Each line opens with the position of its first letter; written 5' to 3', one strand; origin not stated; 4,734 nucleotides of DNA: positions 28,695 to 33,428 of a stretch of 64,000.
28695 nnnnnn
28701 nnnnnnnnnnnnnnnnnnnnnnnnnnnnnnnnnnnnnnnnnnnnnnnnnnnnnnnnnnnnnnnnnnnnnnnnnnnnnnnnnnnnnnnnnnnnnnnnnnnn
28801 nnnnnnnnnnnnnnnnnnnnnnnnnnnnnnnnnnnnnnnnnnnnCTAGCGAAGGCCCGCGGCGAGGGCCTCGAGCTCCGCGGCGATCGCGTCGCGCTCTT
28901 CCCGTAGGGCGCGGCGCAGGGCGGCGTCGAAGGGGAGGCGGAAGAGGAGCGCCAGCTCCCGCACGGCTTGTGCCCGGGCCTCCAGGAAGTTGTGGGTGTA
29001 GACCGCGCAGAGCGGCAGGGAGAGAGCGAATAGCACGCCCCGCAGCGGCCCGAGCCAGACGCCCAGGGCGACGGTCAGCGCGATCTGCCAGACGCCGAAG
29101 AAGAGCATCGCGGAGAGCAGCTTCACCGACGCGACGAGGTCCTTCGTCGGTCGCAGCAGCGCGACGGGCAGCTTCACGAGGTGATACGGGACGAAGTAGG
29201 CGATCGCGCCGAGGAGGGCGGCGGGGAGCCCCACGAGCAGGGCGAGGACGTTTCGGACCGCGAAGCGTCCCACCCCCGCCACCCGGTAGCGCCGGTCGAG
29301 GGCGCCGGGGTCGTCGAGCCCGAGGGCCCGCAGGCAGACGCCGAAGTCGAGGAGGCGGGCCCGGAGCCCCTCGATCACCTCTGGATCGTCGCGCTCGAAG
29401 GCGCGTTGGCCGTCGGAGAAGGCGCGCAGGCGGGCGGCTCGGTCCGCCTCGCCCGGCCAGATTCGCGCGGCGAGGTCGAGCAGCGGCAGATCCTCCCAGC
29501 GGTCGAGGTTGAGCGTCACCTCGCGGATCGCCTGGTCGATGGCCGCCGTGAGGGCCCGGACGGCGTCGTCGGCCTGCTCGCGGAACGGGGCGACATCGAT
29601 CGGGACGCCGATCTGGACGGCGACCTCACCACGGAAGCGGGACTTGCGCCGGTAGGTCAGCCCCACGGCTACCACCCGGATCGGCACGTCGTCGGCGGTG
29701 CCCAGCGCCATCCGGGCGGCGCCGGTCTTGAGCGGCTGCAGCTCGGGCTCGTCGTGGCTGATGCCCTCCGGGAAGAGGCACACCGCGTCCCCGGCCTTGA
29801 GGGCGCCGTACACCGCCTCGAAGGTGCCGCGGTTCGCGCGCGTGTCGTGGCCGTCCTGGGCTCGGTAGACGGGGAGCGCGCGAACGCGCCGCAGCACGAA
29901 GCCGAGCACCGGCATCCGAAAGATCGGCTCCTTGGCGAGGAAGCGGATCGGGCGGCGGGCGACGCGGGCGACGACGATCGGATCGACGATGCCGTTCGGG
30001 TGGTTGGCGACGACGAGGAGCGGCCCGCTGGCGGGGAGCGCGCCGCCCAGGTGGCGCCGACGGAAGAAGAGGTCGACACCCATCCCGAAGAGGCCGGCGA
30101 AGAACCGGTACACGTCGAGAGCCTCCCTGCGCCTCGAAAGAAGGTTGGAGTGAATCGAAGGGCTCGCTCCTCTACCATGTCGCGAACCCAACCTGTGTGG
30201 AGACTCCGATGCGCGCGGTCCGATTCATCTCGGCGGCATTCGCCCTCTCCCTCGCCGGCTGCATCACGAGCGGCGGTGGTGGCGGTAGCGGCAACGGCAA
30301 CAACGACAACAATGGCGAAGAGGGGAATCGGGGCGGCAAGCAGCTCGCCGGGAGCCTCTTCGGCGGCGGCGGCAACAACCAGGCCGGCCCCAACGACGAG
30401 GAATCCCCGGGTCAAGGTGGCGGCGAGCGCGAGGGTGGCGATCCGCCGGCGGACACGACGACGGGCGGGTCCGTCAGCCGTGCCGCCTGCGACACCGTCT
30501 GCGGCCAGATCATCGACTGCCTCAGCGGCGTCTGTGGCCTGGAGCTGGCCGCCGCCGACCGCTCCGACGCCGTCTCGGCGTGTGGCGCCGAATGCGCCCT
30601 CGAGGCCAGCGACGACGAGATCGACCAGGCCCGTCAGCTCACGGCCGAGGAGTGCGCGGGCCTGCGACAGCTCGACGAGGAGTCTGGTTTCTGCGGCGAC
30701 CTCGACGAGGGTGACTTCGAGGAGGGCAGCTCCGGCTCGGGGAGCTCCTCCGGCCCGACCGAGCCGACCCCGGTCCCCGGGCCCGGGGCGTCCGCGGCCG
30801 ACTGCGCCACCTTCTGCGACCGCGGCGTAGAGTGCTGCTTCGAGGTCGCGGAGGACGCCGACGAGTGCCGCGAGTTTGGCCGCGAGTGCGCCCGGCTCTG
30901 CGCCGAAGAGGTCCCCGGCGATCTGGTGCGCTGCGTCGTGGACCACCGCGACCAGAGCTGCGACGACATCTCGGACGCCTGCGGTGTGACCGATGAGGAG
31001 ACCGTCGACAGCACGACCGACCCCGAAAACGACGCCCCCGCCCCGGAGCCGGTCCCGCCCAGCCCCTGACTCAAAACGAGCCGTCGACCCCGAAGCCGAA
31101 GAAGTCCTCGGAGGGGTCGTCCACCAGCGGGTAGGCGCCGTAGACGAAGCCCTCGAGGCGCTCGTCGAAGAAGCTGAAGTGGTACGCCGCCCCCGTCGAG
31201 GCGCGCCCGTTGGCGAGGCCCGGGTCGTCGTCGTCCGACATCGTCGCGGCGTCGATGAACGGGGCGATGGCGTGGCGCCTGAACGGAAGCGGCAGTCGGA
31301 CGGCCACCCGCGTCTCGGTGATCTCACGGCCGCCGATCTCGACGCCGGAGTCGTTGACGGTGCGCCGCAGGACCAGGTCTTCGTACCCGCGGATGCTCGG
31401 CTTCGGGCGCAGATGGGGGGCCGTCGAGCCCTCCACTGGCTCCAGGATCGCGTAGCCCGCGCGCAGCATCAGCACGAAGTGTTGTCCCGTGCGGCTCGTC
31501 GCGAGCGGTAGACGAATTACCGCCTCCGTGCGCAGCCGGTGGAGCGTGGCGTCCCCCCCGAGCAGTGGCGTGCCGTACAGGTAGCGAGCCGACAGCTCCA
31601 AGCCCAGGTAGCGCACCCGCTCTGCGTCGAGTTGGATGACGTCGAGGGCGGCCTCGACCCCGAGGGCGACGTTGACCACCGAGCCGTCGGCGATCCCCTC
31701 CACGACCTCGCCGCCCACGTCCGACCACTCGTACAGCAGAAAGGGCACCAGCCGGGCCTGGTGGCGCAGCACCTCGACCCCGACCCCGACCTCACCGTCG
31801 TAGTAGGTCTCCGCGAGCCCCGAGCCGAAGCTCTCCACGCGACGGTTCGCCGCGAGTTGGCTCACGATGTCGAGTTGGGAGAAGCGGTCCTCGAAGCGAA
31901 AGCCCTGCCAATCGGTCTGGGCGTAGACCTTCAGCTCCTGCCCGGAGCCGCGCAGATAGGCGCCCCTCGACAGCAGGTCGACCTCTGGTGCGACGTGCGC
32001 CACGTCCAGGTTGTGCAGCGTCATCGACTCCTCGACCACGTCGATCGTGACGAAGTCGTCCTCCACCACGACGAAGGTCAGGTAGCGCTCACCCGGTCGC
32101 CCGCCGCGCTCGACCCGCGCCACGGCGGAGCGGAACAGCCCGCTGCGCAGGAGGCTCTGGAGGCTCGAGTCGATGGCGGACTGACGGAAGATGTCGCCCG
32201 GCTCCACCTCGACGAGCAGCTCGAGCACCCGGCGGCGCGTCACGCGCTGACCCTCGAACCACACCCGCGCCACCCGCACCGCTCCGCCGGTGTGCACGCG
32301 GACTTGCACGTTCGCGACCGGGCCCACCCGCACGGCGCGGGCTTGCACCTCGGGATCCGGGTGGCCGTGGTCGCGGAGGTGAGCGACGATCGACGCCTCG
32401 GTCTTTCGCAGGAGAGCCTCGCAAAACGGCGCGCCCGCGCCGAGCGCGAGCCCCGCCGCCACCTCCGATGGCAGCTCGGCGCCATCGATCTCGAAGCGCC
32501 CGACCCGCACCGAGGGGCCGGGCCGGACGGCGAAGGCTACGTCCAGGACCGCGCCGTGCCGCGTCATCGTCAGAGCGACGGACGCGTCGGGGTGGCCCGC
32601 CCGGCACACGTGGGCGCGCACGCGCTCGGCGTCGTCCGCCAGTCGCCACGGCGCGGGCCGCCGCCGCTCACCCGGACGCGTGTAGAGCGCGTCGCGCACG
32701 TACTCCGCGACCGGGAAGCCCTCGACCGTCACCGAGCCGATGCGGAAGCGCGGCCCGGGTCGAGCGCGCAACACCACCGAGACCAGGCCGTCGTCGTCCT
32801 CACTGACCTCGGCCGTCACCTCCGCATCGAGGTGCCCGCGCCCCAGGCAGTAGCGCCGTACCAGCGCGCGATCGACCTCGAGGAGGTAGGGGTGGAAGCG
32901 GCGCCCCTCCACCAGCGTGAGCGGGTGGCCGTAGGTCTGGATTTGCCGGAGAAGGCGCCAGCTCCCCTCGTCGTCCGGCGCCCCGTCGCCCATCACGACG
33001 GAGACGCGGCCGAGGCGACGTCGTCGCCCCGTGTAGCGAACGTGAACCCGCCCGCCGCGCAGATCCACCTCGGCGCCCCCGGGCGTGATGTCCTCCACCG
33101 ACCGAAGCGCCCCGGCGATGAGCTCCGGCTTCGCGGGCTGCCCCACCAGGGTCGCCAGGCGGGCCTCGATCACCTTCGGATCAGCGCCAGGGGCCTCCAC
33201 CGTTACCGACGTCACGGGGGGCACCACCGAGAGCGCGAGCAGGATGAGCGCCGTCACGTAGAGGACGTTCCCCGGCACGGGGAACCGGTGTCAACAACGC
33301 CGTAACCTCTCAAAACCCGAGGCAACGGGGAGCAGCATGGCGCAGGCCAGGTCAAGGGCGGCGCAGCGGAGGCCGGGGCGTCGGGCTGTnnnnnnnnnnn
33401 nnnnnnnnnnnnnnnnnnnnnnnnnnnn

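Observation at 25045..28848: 1,267-aa cysteine-rich lipoprotein built from tandem modules of about 330 aa with about 40 Cys each, capped by (Gly-Glu)n linkers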

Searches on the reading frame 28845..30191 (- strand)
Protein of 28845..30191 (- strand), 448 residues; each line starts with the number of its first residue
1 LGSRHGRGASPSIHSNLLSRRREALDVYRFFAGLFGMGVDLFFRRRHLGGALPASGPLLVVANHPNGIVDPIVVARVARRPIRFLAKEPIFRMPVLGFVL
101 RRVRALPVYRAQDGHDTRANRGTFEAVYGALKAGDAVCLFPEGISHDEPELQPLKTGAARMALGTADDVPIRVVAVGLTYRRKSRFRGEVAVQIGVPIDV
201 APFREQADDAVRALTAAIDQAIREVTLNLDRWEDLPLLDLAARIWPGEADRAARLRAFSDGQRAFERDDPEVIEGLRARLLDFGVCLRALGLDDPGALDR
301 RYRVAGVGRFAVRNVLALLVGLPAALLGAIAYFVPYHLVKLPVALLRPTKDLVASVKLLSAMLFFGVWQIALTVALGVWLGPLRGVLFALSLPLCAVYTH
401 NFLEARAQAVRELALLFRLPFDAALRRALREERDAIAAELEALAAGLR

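Call 15: search_protein_families(library=pfam, proteins=[window:28845-30191:-], max_evalue=0.001)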
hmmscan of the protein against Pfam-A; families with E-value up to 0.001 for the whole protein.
window:28845-30191:- (448 aa): 1 family
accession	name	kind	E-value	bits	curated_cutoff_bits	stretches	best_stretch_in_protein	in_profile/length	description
PF01553.26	Acyltransferase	-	8.2e-19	68.2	23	1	52-172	10-127/132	Acyltransferase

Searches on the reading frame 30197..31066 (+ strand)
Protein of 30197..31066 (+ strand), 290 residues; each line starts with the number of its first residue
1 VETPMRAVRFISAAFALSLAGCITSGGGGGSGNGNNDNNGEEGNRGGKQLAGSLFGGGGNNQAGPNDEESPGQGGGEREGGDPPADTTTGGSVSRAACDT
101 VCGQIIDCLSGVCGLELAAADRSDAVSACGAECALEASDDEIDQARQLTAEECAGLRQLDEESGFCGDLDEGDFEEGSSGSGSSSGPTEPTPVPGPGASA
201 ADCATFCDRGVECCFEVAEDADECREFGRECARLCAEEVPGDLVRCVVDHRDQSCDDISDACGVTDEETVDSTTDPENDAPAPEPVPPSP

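Call 5: search_protein_families(library=pfam, proteins=[window:30197-31066:+], max_evalue=1)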
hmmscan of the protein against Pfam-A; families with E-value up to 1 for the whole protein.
window:30197-31066:+ (290 aa): 0 families

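Call 6: search_protein_families(library=ncbifam, proteins=[window:30197-31066:+], max_evalue=1)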
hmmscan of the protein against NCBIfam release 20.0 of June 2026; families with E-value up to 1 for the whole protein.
window:30197-31066:+ (290 aa): 1 family
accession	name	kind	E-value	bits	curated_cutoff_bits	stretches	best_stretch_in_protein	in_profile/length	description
TIGR04453.1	Lepto_8Cys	subfamily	0.0029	18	34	2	200-259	21-81/85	Cys-rich protein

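Call 57: find_homologous_proteins(query=window:30197-31066:+, max_evalue=0.001)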
Query window:30197-31066:+ (290 aa): 2 proteins with E <= 0.001 among 5462 candidates.
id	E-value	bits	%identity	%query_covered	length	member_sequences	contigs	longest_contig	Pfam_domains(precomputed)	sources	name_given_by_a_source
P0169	2.9e-181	620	100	99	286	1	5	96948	-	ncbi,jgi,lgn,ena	-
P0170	1.1e-57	214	42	98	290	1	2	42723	-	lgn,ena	-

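Call 58: find_encoding_contigs(protein=P0169, flank=3000, max_places=5)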
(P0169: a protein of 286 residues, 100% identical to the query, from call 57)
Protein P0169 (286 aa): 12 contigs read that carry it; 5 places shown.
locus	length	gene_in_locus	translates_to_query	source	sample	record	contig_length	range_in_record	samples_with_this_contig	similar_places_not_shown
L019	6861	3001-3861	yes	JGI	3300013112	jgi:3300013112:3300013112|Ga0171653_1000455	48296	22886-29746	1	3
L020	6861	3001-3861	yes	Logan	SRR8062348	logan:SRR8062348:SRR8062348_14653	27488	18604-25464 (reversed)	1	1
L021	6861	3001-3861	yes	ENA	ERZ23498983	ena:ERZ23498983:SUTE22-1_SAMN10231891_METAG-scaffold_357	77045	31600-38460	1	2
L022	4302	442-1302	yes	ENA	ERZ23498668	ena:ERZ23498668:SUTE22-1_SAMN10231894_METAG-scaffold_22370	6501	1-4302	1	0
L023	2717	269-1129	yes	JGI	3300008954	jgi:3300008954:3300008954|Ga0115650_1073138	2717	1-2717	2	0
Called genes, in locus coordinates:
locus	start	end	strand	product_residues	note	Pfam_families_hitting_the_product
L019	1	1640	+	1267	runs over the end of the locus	-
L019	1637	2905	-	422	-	PF01553:Acyltransferase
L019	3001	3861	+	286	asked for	-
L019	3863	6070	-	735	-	PF07244:POTRA (weak)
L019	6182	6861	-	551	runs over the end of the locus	PF23771:DUF7168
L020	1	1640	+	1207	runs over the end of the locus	-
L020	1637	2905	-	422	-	PF01553:Acyltransferase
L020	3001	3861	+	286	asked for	-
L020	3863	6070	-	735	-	PF07244:POTRA (weak)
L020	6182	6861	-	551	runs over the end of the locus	PF23771:DUF7168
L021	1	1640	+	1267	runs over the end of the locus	-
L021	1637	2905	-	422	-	PF01553:Acyltransferase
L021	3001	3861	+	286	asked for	-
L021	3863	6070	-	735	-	PF07244:POTRA (weak)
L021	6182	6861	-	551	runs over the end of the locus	PF23771:DUF7168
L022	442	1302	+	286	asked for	-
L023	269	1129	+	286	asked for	-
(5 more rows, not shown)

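Call 69: predict_structure(alignment_id=A5)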
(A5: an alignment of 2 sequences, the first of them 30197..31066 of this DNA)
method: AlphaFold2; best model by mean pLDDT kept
length: 290 residues; sequences in the alignment: 2
mean_pLDDT: 54.1   pTM: 0.32
mean pLDDT of the five models: 54.1, 51.2, 50.5, 48.8, 47.8
residues with pLDDT >= 90: 0; 70-90: 102; 50-70: 44; < 50: 144
segments of 3 or more residues with pLDDT < 50: 1-93, 169-197, 267-287
pLDDT, mean of each block of 10 residues (from residue 1): 29 36 26 33 32 30 35 34 35 69 81 74 77 70 70 69 59 34 31 43 80 80 83 68 72 76 57 40 45
secondary structure, 60 per line:
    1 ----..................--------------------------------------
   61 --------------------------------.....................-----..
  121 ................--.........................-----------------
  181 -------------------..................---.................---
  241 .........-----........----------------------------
elements in order: H5-22 H93-113 H119-136 H139-163 H200-217 H221-237 H241-249 H255-262

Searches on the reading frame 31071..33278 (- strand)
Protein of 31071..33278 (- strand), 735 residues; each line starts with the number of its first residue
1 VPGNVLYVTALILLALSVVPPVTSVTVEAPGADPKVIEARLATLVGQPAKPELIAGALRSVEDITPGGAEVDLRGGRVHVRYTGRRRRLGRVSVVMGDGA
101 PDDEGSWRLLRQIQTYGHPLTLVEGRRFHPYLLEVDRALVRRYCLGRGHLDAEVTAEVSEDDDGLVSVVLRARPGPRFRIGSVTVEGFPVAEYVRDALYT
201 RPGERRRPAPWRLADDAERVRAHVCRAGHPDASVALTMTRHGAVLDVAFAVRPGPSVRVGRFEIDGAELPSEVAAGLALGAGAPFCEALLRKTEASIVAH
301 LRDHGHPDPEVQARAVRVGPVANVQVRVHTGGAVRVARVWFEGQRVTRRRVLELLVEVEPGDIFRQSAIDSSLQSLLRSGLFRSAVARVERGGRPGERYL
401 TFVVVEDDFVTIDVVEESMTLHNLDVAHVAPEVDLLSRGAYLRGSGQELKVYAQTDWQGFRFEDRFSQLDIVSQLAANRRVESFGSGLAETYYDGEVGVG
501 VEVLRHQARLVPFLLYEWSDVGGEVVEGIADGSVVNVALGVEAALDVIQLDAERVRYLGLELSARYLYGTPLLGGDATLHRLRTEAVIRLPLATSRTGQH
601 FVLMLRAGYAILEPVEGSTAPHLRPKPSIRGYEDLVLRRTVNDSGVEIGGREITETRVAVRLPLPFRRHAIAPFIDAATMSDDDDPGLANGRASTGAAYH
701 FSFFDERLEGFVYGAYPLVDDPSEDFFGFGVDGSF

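Call 15: search_protein_families(library=pfam, proteins=[window:31071-33278:-], max_evalue=0.001)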
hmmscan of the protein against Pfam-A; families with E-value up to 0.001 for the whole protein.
window:31071-33278:- (735 aa): 2 families
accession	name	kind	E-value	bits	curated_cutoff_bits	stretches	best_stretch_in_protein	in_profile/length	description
PF07244.20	POTRA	-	2.8e-16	60.4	21.3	1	334-406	1-78/79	Surface antigen variable number repeat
PF01103.29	Omp85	-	0.00061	19.8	24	0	566-697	142-287/325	Omp85 superfamily domain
